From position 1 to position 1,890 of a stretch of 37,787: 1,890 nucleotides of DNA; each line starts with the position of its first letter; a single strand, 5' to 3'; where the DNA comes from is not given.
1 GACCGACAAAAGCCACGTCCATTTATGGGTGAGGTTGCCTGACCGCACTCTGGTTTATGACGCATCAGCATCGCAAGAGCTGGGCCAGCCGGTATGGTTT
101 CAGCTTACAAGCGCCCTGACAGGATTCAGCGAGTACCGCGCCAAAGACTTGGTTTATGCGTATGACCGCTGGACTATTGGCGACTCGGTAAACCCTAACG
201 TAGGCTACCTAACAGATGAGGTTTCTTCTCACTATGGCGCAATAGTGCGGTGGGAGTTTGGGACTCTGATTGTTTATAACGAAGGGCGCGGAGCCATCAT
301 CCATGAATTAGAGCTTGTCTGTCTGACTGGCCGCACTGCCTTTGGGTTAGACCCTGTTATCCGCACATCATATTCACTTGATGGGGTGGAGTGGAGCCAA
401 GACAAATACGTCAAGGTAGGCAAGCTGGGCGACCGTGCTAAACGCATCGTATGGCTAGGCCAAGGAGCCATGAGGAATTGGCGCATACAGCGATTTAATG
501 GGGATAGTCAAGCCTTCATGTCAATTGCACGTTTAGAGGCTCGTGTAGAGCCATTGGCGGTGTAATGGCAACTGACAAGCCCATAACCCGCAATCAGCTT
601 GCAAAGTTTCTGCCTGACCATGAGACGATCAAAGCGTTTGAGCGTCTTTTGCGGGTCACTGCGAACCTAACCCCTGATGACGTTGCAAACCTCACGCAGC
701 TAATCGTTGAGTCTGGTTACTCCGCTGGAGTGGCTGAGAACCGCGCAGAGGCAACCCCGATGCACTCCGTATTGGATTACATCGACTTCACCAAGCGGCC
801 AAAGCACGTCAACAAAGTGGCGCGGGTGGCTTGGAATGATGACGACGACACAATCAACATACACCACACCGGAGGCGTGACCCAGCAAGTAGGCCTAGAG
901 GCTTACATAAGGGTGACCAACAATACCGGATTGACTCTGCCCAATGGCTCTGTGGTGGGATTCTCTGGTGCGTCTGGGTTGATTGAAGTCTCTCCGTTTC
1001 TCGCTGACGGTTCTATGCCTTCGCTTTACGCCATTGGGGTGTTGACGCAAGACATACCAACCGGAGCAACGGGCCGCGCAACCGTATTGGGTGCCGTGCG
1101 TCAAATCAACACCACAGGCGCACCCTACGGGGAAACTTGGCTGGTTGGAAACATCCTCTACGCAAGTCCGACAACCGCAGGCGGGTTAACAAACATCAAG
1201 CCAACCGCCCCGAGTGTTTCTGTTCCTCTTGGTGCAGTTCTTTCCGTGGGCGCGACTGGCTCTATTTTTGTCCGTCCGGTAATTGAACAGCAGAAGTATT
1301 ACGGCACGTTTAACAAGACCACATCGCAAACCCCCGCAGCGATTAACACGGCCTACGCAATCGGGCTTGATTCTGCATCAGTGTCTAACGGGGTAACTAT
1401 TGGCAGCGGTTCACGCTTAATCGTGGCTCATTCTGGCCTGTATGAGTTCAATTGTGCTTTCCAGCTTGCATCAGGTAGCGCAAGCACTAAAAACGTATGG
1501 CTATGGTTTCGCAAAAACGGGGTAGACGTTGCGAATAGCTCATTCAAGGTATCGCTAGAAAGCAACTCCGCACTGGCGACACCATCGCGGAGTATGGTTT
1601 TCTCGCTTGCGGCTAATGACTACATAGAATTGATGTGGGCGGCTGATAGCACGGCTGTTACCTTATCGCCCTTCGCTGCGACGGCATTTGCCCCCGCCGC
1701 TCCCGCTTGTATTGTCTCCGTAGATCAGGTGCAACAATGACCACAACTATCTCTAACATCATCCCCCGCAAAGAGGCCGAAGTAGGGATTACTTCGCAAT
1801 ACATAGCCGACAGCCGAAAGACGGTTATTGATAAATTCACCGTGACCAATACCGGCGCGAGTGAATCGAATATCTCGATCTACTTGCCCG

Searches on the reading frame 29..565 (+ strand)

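Call 9: search_protein_families(library=pfam, proteins=[window:29-565:+])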
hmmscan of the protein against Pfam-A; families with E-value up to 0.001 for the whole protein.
window:29-565:+ (178 aa): 1 family
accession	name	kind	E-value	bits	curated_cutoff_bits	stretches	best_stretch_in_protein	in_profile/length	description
PF11134.13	Phage_stabilise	-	4.7e-11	42.4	25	1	2-150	304-445/469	Phage stabilisation protein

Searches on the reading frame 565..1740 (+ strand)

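Call 9: search_protein_families(library=pfam, proteins=[window:565-1740:+])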
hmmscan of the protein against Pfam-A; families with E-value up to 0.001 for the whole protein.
window:565-1740:+ (391 aa): 0 families

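Call 87: search_protein_families(library=pfam, proteins=[window:565-1740:+], max_evalue=1)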
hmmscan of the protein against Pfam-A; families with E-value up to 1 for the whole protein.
window:565-1740:+ (391 aa): 1 family
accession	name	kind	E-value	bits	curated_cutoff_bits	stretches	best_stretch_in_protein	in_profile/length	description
PF09956.15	Phage_cement_2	-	0.001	19.8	24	1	115-210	7-77/103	Phage cement protein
